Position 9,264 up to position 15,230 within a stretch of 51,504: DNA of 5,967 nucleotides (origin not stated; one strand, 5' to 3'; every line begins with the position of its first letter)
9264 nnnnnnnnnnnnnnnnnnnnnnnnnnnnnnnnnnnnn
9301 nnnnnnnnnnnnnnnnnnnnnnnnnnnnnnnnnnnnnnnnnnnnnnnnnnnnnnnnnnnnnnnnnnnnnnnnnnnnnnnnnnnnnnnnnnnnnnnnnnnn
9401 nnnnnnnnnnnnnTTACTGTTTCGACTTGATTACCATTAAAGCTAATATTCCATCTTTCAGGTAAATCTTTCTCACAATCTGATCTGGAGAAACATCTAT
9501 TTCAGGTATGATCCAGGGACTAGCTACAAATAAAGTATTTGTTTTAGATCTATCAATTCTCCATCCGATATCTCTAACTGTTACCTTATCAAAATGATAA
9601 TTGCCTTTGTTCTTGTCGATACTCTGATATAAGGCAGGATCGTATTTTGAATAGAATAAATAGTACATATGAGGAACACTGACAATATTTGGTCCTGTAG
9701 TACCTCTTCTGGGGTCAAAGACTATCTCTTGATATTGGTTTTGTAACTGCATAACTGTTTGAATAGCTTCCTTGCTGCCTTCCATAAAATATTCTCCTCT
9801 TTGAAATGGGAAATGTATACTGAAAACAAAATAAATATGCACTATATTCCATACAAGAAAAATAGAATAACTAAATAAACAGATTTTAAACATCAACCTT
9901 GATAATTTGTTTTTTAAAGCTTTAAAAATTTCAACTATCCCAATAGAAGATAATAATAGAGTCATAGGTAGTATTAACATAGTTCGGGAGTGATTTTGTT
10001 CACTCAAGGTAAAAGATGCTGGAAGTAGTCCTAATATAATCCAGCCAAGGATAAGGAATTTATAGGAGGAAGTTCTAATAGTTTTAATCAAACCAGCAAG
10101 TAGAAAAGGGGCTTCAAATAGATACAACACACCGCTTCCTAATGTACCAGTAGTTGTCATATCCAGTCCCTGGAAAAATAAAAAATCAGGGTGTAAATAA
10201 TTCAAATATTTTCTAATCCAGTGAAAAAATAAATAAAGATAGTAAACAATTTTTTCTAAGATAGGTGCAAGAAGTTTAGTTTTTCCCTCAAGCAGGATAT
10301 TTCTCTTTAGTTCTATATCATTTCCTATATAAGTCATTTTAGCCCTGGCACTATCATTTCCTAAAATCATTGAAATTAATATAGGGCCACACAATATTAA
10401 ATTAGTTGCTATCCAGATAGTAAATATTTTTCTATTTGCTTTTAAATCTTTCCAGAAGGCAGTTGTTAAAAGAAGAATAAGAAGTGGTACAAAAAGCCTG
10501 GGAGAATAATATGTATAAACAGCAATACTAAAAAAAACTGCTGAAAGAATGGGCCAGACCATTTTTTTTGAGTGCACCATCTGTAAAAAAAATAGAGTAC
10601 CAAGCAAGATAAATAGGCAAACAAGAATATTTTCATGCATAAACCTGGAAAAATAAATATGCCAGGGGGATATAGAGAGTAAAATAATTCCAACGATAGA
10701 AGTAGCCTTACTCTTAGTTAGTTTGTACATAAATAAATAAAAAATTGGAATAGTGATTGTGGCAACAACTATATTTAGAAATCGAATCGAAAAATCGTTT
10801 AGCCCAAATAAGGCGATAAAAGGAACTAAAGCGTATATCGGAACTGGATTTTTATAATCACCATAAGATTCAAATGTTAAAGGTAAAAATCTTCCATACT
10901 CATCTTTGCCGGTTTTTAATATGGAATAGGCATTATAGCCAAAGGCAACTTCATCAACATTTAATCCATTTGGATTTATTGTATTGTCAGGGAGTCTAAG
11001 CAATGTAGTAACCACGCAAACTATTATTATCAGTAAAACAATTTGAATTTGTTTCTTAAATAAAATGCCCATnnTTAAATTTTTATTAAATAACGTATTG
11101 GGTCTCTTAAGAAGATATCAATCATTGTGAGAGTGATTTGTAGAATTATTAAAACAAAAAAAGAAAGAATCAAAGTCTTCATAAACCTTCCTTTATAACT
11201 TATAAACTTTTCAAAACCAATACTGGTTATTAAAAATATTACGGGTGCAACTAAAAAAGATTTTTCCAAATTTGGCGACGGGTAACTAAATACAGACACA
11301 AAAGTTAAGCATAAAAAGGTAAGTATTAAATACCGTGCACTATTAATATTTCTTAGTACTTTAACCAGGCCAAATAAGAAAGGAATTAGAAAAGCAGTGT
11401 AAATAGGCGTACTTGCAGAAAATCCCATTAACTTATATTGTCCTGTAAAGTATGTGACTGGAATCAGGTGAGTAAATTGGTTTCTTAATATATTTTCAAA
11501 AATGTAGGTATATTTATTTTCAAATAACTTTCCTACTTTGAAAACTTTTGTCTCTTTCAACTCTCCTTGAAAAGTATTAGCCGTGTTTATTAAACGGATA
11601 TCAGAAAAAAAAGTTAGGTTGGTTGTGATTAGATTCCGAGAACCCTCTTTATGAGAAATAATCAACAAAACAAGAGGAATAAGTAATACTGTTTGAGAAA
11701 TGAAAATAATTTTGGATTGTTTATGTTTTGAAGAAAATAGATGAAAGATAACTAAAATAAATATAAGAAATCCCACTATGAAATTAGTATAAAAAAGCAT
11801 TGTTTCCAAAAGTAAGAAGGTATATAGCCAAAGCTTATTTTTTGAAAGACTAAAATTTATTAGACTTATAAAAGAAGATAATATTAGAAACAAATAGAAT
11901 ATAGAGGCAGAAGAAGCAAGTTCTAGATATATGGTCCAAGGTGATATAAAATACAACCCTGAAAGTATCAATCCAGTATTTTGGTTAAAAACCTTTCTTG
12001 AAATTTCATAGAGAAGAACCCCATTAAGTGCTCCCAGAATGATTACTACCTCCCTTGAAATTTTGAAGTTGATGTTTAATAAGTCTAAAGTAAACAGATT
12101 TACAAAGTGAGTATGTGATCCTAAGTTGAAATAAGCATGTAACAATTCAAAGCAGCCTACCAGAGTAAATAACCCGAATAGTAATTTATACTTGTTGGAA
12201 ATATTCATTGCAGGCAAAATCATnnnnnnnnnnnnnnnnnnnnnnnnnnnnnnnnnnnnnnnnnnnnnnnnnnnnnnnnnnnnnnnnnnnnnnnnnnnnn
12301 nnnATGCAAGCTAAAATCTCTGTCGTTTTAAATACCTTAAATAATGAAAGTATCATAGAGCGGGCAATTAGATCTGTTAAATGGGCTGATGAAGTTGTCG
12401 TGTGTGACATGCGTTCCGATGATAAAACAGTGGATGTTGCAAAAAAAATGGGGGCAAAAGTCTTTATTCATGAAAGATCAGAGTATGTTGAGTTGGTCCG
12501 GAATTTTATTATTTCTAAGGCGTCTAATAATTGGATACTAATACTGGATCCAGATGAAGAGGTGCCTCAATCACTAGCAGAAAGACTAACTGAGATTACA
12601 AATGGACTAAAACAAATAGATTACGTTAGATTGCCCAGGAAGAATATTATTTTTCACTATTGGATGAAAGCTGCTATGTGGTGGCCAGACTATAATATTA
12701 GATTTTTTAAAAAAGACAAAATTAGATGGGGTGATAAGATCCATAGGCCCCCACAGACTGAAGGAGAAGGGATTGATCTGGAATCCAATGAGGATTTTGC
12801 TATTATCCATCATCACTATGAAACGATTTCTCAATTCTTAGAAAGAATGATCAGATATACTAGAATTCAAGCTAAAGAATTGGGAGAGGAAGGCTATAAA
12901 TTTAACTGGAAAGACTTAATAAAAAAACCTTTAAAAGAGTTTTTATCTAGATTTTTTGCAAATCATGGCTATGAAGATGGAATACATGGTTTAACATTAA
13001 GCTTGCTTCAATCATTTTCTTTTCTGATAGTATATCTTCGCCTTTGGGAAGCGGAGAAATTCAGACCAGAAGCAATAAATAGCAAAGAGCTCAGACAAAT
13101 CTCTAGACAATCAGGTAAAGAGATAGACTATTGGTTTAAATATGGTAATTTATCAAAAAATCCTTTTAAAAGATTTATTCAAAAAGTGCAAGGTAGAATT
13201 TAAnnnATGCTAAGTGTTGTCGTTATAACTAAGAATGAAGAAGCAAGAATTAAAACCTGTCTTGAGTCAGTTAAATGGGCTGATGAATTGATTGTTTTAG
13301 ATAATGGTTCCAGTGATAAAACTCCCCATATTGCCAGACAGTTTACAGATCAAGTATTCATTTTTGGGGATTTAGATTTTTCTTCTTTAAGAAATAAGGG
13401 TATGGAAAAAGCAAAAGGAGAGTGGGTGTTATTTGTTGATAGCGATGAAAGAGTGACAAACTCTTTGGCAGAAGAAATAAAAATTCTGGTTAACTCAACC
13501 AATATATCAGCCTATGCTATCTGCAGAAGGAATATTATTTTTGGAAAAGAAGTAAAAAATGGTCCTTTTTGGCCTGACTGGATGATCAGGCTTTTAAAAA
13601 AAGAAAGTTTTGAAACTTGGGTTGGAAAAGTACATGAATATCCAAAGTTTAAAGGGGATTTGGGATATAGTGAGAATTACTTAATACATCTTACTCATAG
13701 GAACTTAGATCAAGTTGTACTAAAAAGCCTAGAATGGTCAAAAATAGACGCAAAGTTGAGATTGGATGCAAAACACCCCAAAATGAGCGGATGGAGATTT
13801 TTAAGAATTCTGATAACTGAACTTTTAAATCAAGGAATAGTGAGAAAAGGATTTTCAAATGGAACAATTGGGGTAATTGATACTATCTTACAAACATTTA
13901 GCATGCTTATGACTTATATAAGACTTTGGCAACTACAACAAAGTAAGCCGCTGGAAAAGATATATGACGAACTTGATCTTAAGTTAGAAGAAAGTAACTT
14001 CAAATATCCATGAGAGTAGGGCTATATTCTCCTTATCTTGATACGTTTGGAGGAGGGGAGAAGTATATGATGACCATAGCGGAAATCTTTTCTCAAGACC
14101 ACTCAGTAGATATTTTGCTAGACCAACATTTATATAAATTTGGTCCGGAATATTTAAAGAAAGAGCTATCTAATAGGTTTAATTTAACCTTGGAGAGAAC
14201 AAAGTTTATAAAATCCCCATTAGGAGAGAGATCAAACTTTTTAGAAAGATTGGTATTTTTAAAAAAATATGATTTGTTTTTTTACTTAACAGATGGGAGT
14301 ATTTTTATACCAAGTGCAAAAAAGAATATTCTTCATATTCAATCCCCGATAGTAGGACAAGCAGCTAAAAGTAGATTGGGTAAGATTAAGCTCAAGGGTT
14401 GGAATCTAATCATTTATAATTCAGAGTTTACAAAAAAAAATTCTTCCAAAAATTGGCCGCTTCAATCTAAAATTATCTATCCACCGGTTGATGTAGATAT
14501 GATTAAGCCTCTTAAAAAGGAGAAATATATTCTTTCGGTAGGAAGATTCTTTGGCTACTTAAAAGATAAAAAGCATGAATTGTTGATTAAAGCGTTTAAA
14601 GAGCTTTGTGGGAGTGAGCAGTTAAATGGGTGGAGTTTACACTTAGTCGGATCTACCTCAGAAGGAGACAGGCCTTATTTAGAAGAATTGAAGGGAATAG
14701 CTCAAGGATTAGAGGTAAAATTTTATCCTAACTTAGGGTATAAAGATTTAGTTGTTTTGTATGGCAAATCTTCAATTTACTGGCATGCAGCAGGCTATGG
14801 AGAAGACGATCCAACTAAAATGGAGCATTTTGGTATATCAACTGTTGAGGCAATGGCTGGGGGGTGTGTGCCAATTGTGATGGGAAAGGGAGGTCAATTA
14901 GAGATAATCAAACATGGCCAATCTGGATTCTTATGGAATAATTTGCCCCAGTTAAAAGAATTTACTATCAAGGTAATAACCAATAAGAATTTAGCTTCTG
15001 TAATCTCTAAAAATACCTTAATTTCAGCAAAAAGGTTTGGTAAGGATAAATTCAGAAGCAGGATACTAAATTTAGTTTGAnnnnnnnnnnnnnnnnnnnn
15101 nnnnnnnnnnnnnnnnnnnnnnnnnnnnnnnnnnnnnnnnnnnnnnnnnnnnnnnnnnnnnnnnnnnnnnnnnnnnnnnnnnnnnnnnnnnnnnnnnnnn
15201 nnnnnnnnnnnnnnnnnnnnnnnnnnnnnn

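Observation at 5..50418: About 19 GT-C-fold genes in one locus: an extracytoplasmic glycan-tailoring array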

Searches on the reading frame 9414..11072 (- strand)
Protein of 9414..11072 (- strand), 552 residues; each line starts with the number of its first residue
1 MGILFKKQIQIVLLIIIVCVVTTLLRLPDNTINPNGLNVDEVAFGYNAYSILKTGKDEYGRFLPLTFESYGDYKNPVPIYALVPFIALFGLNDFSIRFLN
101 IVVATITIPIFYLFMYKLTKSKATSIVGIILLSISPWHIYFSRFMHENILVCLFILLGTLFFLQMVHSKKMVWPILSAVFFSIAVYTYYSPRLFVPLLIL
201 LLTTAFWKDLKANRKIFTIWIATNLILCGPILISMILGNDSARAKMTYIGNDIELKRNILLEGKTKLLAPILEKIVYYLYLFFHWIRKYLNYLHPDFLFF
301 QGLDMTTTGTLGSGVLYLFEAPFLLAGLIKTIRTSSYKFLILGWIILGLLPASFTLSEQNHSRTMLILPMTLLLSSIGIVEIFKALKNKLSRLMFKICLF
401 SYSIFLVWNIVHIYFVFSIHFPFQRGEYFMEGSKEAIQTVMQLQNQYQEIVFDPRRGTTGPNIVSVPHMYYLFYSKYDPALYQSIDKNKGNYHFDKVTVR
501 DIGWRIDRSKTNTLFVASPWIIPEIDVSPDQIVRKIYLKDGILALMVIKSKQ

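Call 4: search_protein_families(library=pfam, max_evalue=0.01, proteins=[window:9414-11072:-])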
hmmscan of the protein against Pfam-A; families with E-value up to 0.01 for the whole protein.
window:9414-11072:- (552 aa): 2 families
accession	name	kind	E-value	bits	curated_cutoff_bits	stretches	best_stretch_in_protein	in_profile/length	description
PF13231.12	PMT_2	-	2.6e-12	47.7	26.1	1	76-233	4-159/160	Dolichyl-phosphate-mannose-protein mannosyltransferase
PF02366.24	PMT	-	2.4e-11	44.1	22.7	1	33-228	17-226/245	Dolichyl-phosphate-mannose-protein mannosyltransferase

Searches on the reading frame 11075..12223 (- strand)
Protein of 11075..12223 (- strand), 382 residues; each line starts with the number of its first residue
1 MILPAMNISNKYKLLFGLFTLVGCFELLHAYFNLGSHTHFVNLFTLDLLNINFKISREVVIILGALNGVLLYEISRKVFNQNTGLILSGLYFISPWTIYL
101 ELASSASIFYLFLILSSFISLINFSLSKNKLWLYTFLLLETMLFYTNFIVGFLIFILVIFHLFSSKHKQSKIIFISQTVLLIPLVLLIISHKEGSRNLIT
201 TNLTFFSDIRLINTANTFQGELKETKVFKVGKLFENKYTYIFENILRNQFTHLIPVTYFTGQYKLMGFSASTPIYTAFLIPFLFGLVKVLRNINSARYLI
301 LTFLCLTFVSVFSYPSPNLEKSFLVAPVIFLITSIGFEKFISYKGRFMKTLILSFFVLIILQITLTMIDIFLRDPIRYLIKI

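Call 4: search_protein_families(library=pfam, max_evalue=0.01, proteins=[window:11075-12223:-])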
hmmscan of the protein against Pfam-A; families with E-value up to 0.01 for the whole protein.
window:11075-12223:- (382 aa): 1 family
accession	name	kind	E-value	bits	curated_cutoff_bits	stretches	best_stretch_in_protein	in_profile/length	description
PF13231.12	PMT_2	-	7.2e-05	23.5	26.1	1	57-184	25-154/160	Dolichyl-phosphate-mannose-protein mannosyltransferase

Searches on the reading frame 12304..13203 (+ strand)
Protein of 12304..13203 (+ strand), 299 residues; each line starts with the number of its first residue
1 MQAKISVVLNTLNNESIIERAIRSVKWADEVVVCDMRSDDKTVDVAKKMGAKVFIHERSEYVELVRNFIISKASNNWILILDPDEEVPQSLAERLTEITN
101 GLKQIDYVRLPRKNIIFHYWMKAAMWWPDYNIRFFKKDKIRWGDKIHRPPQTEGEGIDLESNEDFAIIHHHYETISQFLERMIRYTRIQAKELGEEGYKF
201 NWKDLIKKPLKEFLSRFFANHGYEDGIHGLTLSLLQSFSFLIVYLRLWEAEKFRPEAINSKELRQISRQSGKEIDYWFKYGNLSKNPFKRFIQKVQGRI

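Call 4: search_protein_families(library=pfam, max_evalue=0.01, proteins=[window:12304-13203:+])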
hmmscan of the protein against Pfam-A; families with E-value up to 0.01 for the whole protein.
window:12304-13203:+ (299 aa): 2 families
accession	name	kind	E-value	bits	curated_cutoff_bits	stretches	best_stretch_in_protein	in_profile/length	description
PF00535.33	Glycos_transf_2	-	6.4e-13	49.4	23.3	1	6-140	1-143/168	Glycosyl transferase family 2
PF13704.12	Glyco_tranf_2_4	-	0.0088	17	27.5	0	28-85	19-82/98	Glycosyl transferase family 2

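Call 70: search_protein_families(library=ncbifam, max_evalue=0.001, proteins=[window:12304-13203:+])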
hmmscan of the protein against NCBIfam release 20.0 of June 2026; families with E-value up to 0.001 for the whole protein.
window:12304-13203:+ (299 aa): 6 families
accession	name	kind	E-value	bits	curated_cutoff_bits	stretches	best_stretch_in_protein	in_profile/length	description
NF010496.0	PRK13915.1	equivalog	4.2e-08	32.6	262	1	2-57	30-92/307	glucosyl-3-phosphoglycerate synthase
TIGR04283.1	glyco_like_mftF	equivalog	4.9e-08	32.8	182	1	5-125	1-125/221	TIGR04283 family arsenosugar biosynthesis glycosyltransferase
TIGR04195.1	S_glycosyl_SunS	equivalog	1.8e-07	30.4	350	1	8-179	62-231/421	SunS family peptide S-glycosyltransferase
TIGR04182.1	glyco_TIGR04182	equivalog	3.7e-06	26.5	325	1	5-97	2-95/293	S-layer glycoprotein N-glycosyltransferase AglJ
NF041391.1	DPhHxTase_Halo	equivalog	4.9e-05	22.4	375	1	17-103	9-98/213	dolichyl-phosphate hexose transferase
NF050050.1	ProtGlycPglI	equivalog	0.00031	20.2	500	1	3-104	2-114/306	GalNAc(5)-diNAcBac-PP-undecaprenol beta-1,3-glucosyltransferase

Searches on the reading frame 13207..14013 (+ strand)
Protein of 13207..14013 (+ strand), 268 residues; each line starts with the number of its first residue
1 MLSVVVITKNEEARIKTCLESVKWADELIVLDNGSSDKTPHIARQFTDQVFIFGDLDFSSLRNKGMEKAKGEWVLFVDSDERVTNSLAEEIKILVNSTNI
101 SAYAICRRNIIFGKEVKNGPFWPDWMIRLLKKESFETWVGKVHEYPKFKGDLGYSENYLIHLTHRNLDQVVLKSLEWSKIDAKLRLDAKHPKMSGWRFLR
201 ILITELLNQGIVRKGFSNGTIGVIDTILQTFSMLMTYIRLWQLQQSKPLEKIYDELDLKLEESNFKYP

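Call 5: search_protein_families(library=pfam, max_evalue=0.01, proteins=[window:13207-14013:+])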
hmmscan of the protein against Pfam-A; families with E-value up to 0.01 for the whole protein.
window:13207-14013:+ (268 aa): 3 families
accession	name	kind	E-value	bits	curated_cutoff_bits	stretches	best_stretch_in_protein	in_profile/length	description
PF00535.33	Glycos_transf_2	-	4.1e-18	66.3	23.3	1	3-90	1-98/168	Glycosyl transferase family 2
PF10111.15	Glyco_tranf_2_2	-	1.1e-06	28.8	27.3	1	4-101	2-112/276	Glycosyltransferase like family 2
PF13704.12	Glyco_tranf_2_4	-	3.4e-05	24.7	27.5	1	9-87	1-88/98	Glycosyl transferase family 2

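Call 70: search_protein_families(library=ncbifam, max_evalue=0.001, proteins=[window:13207-14013:+])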
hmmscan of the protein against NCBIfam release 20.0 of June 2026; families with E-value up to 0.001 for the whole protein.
window:13207-14013:+ (268 aa): 9 families
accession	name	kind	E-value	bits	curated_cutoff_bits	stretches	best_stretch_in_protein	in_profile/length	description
TIGR04195.1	S_glycosyl_SunS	equivalog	6.3e-13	48.3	350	1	5-89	62-150/421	SunS family peptide S-glycosyltransferase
TIGR04283.1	glyco_like_mftF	equivalog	1.1e-12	48.1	182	1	2-100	1-102/221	TIGR04283 family arsenosugar biosynthesis glycosyltransferase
NF007482.0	PRK10073.1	equivalog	2.8e-12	46.3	423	1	2-123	8-137/334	glycosyltransferase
TIGR03965.1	mycofact_glyco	equivalog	5.4e-08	32.1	280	1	3-85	77-169/467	mycofactocin biosynthesis glycosyltransferase MftF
NF041875.1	EPS_EpsD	equivalog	3.4e-07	30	370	1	2-137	1-143/325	exopolysaccharide biosynthesis glycosyltransferase EpsD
NF038302.1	EPS_HpsE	equivalog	7.3e-06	25.2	300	1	4-103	5-120/307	hormogonium polysaccharide biosynthesis glycosyltransferase HpsE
NF010496.0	PRK13915.1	equivalog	1.5e-05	24.2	262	1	2-81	33-127/307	glucosyl-3-phosphoglycerate synthase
NF047683.1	TeichurnBiosyTuaG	equivalog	1.6e-05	24.7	400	1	2-94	8-111/252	teichuronic acid biosynthesis protein TuaG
NF050050.1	ProtGlycPglI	equivalog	0.00018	21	500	1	2-106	4-115/306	GalNAc(5)-diNAcBac-PP-undecaprenol beta-1,3-glucosyltransferase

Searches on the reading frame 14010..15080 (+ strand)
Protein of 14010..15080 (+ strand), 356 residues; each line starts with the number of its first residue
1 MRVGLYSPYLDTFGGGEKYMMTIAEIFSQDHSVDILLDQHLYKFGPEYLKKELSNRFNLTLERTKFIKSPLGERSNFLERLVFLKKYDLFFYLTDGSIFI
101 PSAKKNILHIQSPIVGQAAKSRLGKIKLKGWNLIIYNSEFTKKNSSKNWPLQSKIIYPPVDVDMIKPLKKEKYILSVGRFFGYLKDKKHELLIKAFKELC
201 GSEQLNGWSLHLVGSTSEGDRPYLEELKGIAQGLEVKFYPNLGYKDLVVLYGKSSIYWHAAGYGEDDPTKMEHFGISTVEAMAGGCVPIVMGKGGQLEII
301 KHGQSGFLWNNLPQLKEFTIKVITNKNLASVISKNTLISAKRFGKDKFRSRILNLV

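Call 5: search_protein_families(library=pfam, max_evalue=0.01, proteins=[window:14010-15080:+])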
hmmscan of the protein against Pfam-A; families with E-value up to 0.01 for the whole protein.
window:14010-15080:+ (356 aa): 2 families
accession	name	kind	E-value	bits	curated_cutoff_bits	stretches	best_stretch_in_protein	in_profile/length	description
PF00534.26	Glycos_transf_1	-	2.1e-22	79.9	26.4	1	169-335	13-168/172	Glycosyl transferases group 1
PF13692.12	Glyco_trans_1_4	-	5.5e-14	53.1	27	1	172-315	2-132/142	Glycosyl transferases group 1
